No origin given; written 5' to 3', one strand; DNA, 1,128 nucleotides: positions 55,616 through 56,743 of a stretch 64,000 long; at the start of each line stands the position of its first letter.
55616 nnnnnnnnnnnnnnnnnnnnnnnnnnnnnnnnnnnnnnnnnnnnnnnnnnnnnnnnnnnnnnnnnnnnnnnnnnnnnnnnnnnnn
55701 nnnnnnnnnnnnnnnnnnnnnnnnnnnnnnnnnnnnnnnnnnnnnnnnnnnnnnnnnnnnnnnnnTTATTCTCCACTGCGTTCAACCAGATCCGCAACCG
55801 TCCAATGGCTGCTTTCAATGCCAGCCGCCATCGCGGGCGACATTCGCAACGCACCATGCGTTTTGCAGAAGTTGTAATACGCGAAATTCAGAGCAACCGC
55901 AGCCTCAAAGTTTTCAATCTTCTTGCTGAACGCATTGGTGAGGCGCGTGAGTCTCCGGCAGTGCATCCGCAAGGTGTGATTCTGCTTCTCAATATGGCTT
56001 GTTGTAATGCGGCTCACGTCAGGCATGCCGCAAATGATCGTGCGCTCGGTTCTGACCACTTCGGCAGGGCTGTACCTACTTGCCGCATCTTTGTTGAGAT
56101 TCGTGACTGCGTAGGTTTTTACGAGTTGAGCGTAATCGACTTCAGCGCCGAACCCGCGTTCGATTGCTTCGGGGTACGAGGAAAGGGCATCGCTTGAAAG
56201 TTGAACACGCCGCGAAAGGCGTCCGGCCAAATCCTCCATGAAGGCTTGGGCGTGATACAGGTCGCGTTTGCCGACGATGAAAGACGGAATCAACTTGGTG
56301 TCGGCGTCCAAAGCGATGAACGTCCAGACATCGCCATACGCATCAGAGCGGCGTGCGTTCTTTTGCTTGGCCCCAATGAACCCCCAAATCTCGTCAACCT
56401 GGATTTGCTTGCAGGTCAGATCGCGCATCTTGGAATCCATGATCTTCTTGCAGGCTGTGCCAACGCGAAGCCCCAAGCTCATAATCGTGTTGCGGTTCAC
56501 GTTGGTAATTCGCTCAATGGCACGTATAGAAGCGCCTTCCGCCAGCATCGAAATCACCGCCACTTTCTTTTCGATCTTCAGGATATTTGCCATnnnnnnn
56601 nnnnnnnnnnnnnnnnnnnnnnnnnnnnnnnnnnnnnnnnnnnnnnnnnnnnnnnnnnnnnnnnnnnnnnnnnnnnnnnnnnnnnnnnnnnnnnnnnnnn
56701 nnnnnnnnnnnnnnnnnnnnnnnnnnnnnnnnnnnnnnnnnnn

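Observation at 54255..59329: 5059-bp IS1-type-ended transposon with an 8-bp target duplication, three copies of its end sequence and non-transposition cargo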

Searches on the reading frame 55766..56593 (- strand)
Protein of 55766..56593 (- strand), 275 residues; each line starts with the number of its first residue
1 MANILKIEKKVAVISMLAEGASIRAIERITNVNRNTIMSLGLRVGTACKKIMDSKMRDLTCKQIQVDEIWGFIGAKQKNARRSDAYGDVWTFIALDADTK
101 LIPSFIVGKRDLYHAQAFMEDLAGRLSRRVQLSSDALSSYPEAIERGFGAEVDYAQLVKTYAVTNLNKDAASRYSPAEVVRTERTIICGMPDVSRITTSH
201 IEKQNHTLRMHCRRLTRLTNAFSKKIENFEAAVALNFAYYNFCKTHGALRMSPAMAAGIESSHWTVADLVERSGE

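Call 7: search_protein_families(library=pfam, proteins=[window:55766-56593:-], max_evalue=0.01)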
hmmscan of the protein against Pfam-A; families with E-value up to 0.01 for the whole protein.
window:55766-56593:- (275 aa): 2 families
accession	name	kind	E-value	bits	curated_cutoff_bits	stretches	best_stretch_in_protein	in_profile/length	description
PF03400.19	DDE_Tnp_IS1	-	4.2e-08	34.1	24.1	1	193-233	81-121/131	IS1 transposase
PF13610.12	DDE_Tnp_IS240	-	0.00076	20.1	27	1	91-174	20-103/139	DDE domain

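Call 8: search_protein_families(library=ncbifam, proteins=[window:55766-56593:-], max_evalue=0.01)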
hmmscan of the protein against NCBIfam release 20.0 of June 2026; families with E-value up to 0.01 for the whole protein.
window:55766-56593:- (275 aa): 3 families
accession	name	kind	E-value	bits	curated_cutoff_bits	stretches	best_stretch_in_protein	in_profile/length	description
NF033558.1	transpos_IS1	equivalog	9.5e-20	71.4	100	1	6-146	41-169/199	IS1 family transposase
NF033587.1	transpos_IS6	equivalog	2.7e-06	27.2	125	1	11-150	13-146/202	IS6 family transposase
NF033545.0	transpos_IS630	equivalog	0.0063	16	100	0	65-125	159-219/299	IS630 family transposase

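Call 9: search_protein_families(library=padloc, proteins=[window:55766-56593:-], max_evalue=0.01)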
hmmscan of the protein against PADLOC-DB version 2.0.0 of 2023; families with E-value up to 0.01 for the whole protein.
window:55766-56593:- (275 aa): 0 families

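Call 10: find_homologous_proteins(query=window:55766-56593:-, max_evalue=0.00001)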
Query window:55766-56593:- (275 aa): 7998 proteins with E <= 0.00001 among 8000 candidates; the best 120 are listed.
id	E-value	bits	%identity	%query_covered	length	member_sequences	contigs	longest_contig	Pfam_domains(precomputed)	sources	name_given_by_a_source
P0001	1.8e-177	606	100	100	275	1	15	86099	PF03400.19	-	-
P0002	1.5e-160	550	87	100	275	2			PF03400.19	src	-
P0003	1.6e-159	547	89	100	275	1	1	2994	PF03400.19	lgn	-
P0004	1.6e-156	537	85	100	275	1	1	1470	PF03400.19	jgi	jgi:IS1 family transposase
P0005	3.7e-156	536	86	100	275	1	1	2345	PF03400.19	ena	-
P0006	9.4e-156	535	85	100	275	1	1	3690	PF03400.19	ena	-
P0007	2.6e-155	533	87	100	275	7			PF03400.19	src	-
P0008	1.8e-154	530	86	100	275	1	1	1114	PF03400.19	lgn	-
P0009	3.0e-154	530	86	100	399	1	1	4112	PF03400.19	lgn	-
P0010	4.7e-154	529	84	100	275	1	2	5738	PF03400.19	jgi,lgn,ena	-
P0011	5.7e-154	529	85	100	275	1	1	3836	PF03400.19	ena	-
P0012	8.6e-154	528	85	100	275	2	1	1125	PF03400.19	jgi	jgi:IS1 family transposase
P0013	1.2e-153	528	85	100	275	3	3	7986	PF03400.19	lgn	-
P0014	6.1e-153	525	84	100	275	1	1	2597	PF03400.19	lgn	-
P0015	8.9e-153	525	85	100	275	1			PF03400.19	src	-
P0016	1.0e-152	525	84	100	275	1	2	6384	PF03400.19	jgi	jgi:IS1 family transposase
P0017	1.3e-152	524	84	100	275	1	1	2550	PF03400.19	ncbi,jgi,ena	-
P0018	6.5e-152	522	83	100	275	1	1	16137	PF03400.19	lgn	-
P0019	7.5e-152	522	86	100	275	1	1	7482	PF03400.19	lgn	-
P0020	1.9e-151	520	84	100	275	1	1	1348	PF03400.19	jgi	jgi:IS1 family transposase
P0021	2.6e-151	520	84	100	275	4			PF03400.19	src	-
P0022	4.9e-151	519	85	100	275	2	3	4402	PF03400.19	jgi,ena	jgi:IS1 family transposase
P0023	5.0e-151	519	84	100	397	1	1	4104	PF03400.19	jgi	jgi:IS1 family transposase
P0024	1.1e-150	518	84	100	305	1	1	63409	PF03400.19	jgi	jgi:IS1 family transposase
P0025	1.6e-150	517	84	100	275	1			PF03400.19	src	-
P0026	2.3e-150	517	83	100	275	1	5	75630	PF03400.19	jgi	jgi:IS1 family transposase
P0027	2.4e-150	517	83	100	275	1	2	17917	PF03400.19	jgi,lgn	jgi:IS1 family transposase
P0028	2.4e-150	517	84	100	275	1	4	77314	PF03400.19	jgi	jgi:IS1 family transposase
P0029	4.1e-150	516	83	100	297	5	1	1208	PF03400.19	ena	-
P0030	4.2e-150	516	84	100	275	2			PF03400.19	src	-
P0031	4.5e-150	516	83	100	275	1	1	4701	PF03400.19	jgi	jgi:IS1 family transposase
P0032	5.6e-150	516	83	100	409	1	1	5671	PF03400.19,PF13610.13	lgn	-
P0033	8.1e-150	515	83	100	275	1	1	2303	PF03400.19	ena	-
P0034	1.0e-149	515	82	100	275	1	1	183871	PF03400.19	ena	-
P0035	1.1e-149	515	83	100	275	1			PF03400.19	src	-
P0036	1.2e-149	515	84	100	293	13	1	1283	PF03400.19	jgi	jgi:IS1 family transposase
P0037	1.2e-149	515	82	100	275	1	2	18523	PF03400.19,PF13610.13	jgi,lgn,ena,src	jgi:IS1 family transposase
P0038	1.2e-149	515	83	100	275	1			PF03400.19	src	-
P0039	1.5e-149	514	83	100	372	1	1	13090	PF03400.19,PF13610.13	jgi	jgi:IS1 family transposase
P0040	1.9e-149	514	83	100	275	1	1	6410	PF03400.19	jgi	jgi:IS1 family transposase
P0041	2.0e-149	514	83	100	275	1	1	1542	PF03400.19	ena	-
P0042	2.6e-149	513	84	100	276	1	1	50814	PF03400.19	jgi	jgi:IS1 family transposase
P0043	3.0e-149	513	83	100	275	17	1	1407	PF03400.19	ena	-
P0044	3.3e-149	513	84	100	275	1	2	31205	PF03400.19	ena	-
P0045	3.7e-149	513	81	100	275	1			PF03400.19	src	-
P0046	3.9e-149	513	83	100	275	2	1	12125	PF03400.19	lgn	-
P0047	4.8e-149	513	85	100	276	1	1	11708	PF03400.19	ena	-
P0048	4.9e-149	513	83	100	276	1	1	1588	PF03400.19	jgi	jgi:IS1 family transposase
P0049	7.3e-149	512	83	100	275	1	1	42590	PF03400.19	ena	-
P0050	1.0e-148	512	83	100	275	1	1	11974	PF03400.19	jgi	jgi:IS1 family transposase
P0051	1.1e-148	511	84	100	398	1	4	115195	PF03400.19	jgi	jgi:IS1 family transposase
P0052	1.6e-148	511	82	100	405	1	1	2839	PF03400.19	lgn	-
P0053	1.8e-148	511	81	100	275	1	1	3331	PF03400.19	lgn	-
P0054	2.1e-148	510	84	100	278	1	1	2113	PF03400.19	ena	-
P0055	2.5e-148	510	81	100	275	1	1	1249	PF03400.19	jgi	jgi:IS1 family transposase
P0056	3.1e-148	510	83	100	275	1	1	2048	PF03400.19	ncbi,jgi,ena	jgi:IS1 family transposase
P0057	3.3e-148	510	83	100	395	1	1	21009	PF03400.19,PF13610.13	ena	-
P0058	3.4e-148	510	83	100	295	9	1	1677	PF03400.19,PF13610.13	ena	-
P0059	4.7e-148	509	81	100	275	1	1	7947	PF03400.19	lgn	-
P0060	4.7e-148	509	83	100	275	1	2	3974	PF03400.19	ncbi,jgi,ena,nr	ncbi:MAG TPA: IS1 family transposase [Cyclobacteriaceae bacterium]|nr:IS1 family transposase [Cyclob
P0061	5.9e-148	509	82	100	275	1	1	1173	PF03400.19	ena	-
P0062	6.7e-148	509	82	100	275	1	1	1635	PF03400.19,PF13610.13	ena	-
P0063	7.4e-148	509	83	100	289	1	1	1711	PF03400.19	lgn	-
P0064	7.8e-148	509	81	100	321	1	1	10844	PF03400.19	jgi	jgi:IS1 family transposase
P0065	8.5e-148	509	83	100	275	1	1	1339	PF03400.19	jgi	jgi:IS1 family transposase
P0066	9.8e-148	508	81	100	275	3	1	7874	PF03400.19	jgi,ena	-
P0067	1.2e-147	508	83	100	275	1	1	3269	PF03400.19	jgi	jgi:IS1 family transposase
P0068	1.2e-147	508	81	100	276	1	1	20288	PF03400.19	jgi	jgi:IS1 family transposase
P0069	1.5e-147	508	83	100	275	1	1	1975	PF03400.19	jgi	jgi:IS1 family transposase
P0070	1.5e-147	508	80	100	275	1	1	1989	PF03400.19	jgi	jgi:IS1 family transposase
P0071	1.5e-147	508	80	100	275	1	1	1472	PF03400.19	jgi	jgi:IS1 family transposase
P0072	1.7e-147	508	83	100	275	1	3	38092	PF03400.19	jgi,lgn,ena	jgi:IS1 family transposase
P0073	2.4e-147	507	82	100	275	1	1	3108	PF03400.19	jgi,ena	-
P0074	2.4e-147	507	81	100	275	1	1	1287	PF03400.19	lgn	-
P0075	2.5e-147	507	86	95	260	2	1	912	PF03400.19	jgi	jgi:IS1 family transposase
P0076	2.6e-147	507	81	100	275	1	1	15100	PF03400.19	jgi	jgi:IS1 family transposase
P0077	4.1e-147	506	81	100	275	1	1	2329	PF03400.19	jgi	jgi:IS1 family transposase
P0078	6.0e-147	506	81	100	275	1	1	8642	PF03400.19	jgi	jgi:IS1 family transposase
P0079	7.2e-147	505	81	100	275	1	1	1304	PF03400.19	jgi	jgi:IS1 family transposase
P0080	7.5e-147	505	81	100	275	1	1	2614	PF03400.19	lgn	-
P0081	8.4e-147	505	81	100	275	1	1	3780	PF03400.19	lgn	-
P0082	9.4e-147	505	81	100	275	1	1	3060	PF03400.19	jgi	jgi:IS1 family transposase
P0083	1.1e-146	505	82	100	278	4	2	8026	PF03400.19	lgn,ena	-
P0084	1.5e-146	504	82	100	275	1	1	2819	PF03400.19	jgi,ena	jgi:IS1 family transposase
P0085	1.7e-146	504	81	100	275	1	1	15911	PF03400.19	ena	-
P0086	2.0e-146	504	81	100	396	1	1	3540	PF03400.19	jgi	jgi:IS1 family transposase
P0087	2.1e-146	504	82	100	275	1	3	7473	PF03400.19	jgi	jgi:IS1 family transposase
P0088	2.4e-146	504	82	100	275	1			PF03400.19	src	-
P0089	2.8e-146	504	81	100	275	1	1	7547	PF03400.19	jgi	jgi:IS1 family transposase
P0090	3.0e-146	503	81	100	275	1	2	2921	PF03400.19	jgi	jgi:IS1 family transposase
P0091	3.5e-146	503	80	100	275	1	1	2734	PF03400.19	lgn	-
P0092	4.1e-146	503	81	100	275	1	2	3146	PF03400.19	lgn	-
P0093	4.4e-146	503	81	100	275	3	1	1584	PF03400.19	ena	-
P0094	5.0e-146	503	81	100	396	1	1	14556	PF03400.19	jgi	jgi:IS1 family transposase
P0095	5.0e-146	503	82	100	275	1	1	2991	PF03400.19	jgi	jgi:IS1 family transposase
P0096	5.1e-146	503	79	100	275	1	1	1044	PF03400.19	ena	-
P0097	5.2e-146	503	80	100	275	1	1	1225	PF03400.19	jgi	jgi:IS1 family transposase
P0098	5.4e-146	503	81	100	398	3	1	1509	PF03400.19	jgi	jgi:IS1 family transposase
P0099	6.5e-146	502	80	100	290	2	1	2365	PF03400.19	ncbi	-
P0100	7.5e-146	502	81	100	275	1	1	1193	PF03400.19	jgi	-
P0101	1.1e-145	502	80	100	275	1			PF03400.19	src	-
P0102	1.3e-145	501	80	100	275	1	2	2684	PF03400.19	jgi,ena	jgi:IS1 family transposase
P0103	1.4e-145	501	81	100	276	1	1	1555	PF03400.19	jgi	jgi:IS1 family transposase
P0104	1.4e-145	501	81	100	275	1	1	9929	PF03400.19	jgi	jgi:IS1 family transposase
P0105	1.5e-145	501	80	100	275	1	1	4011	PF03400.19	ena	-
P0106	1.6e-145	501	81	100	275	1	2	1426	PF03400.19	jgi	jgi:IS1 family transposase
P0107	3.0e-145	500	81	100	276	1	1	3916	PF03400.19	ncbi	-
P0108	3.2e-145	500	80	100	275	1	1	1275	PF03400.19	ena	-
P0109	4.0e-145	500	81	100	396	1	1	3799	PF03400.19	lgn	-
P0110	4.8e-145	499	81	100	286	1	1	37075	PF03400.19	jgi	jgi:IS1 family transposase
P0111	5.5e-145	499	81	100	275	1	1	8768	PF03400.19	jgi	jgi:IS1 family transposase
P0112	7.8e-145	499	82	100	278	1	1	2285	PF03400.19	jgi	-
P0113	8.3e-145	499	81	100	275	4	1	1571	PF03400.19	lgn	-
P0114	1.0e-144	498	80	100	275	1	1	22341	PF03400.19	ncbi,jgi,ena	jgi:IS1 family transposase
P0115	1.1e-144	498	81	100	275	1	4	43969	PF03400.19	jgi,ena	-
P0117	1.4e-144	498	81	100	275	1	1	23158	PF03400.19,PF13610.13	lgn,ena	-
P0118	2.1e-144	497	81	100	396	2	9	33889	PF03400.19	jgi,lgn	jgi:IS1 family transposase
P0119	2.8e-144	497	80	100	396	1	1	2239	PF03400.19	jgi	jgi:IS1 family transposase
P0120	3.1e-144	497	80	100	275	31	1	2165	PF03400.19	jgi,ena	-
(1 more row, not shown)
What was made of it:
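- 55766..56593 (-): IS1-family DDE transposase, 275 aa, single ORF. About 8,000 homologues (call 10).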

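Call 11: find_encoding_contigs(protein=P0001, flank=10000, max_places=10)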
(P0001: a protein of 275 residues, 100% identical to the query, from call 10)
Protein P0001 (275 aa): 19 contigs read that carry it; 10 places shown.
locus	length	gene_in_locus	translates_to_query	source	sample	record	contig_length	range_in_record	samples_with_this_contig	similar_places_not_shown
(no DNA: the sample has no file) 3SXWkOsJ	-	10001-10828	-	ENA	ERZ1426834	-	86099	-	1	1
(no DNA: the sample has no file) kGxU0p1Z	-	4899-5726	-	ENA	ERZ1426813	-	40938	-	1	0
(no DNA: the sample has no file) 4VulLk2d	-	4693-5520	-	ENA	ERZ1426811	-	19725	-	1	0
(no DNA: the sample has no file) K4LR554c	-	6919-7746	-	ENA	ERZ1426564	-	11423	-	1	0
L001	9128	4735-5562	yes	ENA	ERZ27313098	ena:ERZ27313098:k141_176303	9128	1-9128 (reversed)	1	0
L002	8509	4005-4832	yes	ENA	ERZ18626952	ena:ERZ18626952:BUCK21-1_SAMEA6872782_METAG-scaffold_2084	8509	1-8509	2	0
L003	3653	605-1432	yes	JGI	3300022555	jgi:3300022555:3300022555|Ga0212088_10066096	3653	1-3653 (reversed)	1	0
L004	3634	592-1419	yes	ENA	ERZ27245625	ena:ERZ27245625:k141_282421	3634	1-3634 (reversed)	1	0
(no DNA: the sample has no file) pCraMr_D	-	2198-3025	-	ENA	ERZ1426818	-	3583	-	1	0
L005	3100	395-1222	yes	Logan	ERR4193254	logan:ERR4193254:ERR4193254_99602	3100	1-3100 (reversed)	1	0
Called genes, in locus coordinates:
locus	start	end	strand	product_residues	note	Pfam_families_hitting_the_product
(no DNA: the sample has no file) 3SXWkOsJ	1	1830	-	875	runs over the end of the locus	-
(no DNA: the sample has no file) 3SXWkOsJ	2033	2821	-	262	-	PF07963:N_methyl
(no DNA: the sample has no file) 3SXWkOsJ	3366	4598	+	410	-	PF01075:Glyco_transf_9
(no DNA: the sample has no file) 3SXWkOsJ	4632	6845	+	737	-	PF13414:TPR_11, PF13424:TPR_12, PF13414:TPR_11, PF13432:TPR_16, PF13414:TPR_11, PF00515:TPR_1, PF07719:TPR_2, PF13414:TPR_11, +29 more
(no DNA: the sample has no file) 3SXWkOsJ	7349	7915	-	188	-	-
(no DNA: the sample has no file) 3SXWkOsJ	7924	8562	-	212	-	-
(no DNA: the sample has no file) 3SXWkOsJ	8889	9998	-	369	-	PF10546:P63C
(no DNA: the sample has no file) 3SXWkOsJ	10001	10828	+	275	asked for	PF03400:DDE_Tnp_IS1 (faint)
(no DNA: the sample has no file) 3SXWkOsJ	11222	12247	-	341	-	-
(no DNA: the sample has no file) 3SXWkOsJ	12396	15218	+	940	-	PF00133:tRNA-synt_1, PF09334:tRNA-synt_1g, PF08264:Anticodon_1, PF06827:zf-FPG_IleRS (weak)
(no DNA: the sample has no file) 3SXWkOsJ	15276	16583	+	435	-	PF07690:MFS_1, PF03092:BT1, PF07690:MFS_1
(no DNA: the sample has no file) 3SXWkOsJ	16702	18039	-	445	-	PF02812:ELFV_dehydrog_N, PF00208:ELFV_dehydrog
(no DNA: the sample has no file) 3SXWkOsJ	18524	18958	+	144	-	-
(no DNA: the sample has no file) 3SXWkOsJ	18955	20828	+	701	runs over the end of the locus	PF17191:RecG_wedge, PF00270:DEAD, PF04851:ResIII, PF00271:Helicase_C, PF19833:RecG_dom3_C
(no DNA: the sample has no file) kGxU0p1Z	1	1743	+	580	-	?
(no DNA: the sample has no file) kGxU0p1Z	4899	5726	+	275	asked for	PF03400:DDE_Tnp_IS1 (faint)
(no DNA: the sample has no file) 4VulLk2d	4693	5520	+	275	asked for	PF03400:DDE_Tnp_IS1 (faint)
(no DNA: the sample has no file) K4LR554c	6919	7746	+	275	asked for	PF03400:DDE_Tnp_IS1 (faint)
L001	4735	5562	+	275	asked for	PF03400:DDE_Tnp_IS1 (faint)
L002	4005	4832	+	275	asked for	PF03400:DDE_Tnp_IS1 (faint)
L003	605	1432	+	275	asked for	PF03400:DDE_Tnp_IS1 (faint)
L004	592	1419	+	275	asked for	PF03400:DDE_Tnp_IS1 (faint)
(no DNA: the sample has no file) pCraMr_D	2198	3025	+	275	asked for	PF03400:DDE_Tnp_IS1 (faint)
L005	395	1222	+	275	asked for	PF03400:DDE_Tnp_IS1 (faint)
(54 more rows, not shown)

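Call 14: find_related_loci(query=window:55766-56593:-, collection=genome_contigs, flank=7000)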
Query window:55766-56593:- (275 aa) in genome_contigs; peptide patterns used: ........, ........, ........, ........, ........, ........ (x = any residue, [..] = any of these).
185 stretches matched a pattern; 104 encode a relative of the query (tblastn E <= 1e-3); the best 80 are kept; 80 distinct loci.
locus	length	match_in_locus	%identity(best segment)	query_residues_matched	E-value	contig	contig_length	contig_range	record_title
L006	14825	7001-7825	84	1-275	2e-161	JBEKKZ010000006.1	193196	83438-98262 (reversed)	MAG: Verrucomicrobiota bacterium isolate SPRUCE 359 SPRUCE_359_6, whole genome shotgun sequence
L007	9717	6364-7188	83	1-275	6e-160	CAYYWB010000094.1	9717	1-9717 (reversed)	MAG TPA_asm: uncultured Bifidobacteriaceae bacterium isolate binchicken_co3_427 genome assembly, contig: NODE_22923_leng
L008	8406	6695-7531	83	1-275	9e-160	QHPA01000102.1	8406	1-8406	MAG: Verrucomicrobia bacterium isolate AV4 14_0927_12_20cm_scaffold_9047_curated, whole genome shotgun sequence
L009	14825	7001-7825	83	1-275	1e-158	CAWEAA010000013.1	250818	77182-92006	MAG: uncultured Verrucomicrobiae bacterium isolate MFD05580.bin.1.24 genome assembly, contig: contig_7156, whole genome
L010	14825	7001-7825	81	1-275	9e-158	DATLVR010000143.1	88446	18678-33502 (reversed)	MAG TPA_asm: Verrucomicrobiia bacterium isolate SMAG_U13197 k141_91767, whole genome shotgun sequence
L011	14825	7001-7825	81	1-275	2e-155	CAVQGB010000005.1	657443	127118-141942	MAG: uncultured Verrucomicrobiae bacterium isolate MFD05502.bin.2.110 genome assembly, contig: contig_22893, whole genom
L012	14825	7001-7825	81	1-275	2e-155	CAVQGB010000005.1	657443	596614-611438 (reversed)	MAG: uncultured Verrucomicrobiae bacterium isolate MFD05502.bin.2.110 genome assembly, contig: contig_22893, whole genom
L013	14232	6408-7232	79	1-275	3e-154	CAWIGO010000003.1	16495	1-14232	MAG: uncultured Verrucomicrobiae bacterium isolate MFD03726.bin.1.231 genome assembly, contig: contig_21494, whole genom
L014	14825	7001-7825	79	1-275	1e-153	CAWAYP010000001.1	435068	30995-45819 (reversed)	MAG: uncultured Verrucomicrobiae bacterium isolate MFD05580.bin.1.99 genome assembly, contig: contig_11688, whole genome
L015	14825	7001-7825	78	1-275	3e-153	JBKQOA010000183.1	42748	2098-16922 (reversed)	MAG: Limisphaerales bacterium isolate LASCr2D2E2F__bin_97 LASCr2D2E2F_000000444756, whole genome shotgun sequence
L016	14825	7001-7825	79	1-275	3e-152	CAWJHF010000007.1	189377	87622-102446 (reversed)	MAG: uncultured Verrucomicrobiae bacterium isolate MFD01231.bin.1.64 genome assembly, contig: contig_18704, whole genome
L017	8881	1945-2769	80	1-275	4e-152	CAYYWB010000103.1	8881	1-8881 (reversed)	MAG TPA_asm: uncultured Bifidobacteriaceae bacterium isolate binchicken_co3_427 genome assembly, contig: NODE_25790_leng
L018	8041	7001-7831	78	1-275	4e-151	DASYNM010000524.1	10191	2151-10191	MAG TPA_asm: Verrucomicrobiia bacterium isolate SMAG_U4403 k141_2327509, whole genome shotgun sequence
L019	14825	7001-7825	78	1-275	5e-151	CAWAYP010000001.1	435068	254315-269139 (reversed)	MAG: uncultured Verrucomicrobiae bacterium isolate MFD05580.bin.1.99 genome assembly, contig: contig_11688, whole genome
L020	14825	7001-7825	78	1-275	1e-150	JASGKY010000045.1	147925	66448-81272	MAG: Verrucomicrobiota bacterium isolate 5N068 JMF-2111-06-0005.ont.bin.68_44, whole genome shotgun sequence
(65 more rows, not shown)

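Call 57: search_dna_similar(query=window:55766-56593:-, collection=plasmids, mode=protein, max_rows=25, rows=spread)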
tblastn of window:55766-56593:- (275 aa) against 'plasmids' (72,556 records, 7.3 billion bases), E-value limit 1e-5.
Records with a match: 21; places in all: 24; records where one place covers at least 80% of the query: 11.
Best place of each record, by identity: <60% 21.
By first word of the organism name: Deinococcus 6; Mesorhizobium 5; Bradyrhizobium 2; Acidiphilium 1; Methylocapsa 1; Hoeflea 1; Sphingomonas 1; Gloeothece 1; Bosea 1; Methylobacterium 1; and 1 more.
By predicted mobility (MOB-suite, as given by PLSDB): non-mobilizable 18; conjugative 2; mobilizable 1.
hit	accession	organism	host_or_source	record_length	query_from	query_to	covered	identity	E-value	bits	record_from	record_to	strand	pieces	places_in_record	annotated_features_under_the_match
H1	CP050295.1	Mesorhizobium loti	Oxytropis kamtschatica,cell ...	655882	1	270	98%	48.5%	4e-78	264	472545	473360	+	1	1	IS1 family transposase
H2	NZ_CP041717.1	Acidiphilium multivorum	Cell culture,activated sludge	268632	3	271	98%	47.3%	2e-74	253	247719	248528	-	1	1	IS1 family transposase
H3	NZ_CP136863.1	Methylocapsa polymorpha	Shagnum peat sample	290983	3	270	97%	46.3%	2e-73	251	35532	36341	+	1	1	helix-turn-helix domain-containing protein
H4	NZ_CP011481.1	Hoeflea sp. IMCC20628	-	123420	1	262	95%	46.8%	4e-74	252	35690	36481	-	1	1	IS1 family transposase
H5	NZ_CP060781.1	Sphingomonas daechungensis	single bacterial strain,sediment of a ...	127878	1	270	98%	29.0%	4e-30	126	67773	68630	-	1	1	IS1 family transposase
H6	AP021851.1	Deinococcus grandis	-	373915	12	268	93%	24.9%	6e-12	73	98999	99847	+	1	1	hypothetical protein (x2)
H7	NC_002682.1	Mesorhizobium japonicum MAFF 303099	-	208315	27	205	65%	35.1%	2e-23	106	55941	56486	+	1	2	none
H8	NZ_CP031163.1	Deinococcus wulumuqiensis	cell culture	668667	8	270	96%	23.6%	5e-6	55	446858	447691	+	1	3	hypothetical protein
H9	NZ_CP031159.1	Deinococcus wulumuqiensis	cell culture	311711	8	270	96%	23.6%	5e-6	55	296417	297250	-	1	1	hypothetical protein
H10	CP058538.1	Deinococcus sp. D7000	seawater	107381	12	268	93%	23.3%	1e-9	66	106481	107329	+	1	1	hypothetical protein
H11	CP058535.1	Deinococcus sp. D7000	seawater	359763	12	268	93%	23.3%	1e-9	66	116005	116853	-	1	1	hypothetical protein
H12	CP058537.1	Deinococcus sp. D7000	seawater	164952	12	268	93%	23.3%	1e-9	66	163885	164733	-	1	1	hypothetical protein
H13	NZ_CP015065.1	Mesorhizobium ciceri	Astragalus pelecinus,Pure Sample,Plant ...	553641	125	246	44%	46.8%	3e-25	112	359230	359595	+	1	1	none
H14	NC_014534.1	Gloeothece verrucosa PCC 7822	fresh water in rice field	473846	59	270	77%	25.3%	2e-11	71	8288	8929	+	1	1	IS1 family transposase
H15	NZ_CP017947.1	Bosea sp. Tri-49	Oxytropis triphylla,cell culture,root ...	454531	173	270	36%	50.5%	2e-23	106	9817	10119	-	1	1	none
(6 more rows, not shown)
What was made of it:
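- Closest known: IS1. Same: NCBI and JGI annotation label homologues as 'IS1 family transposase' (calls 10, 57).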
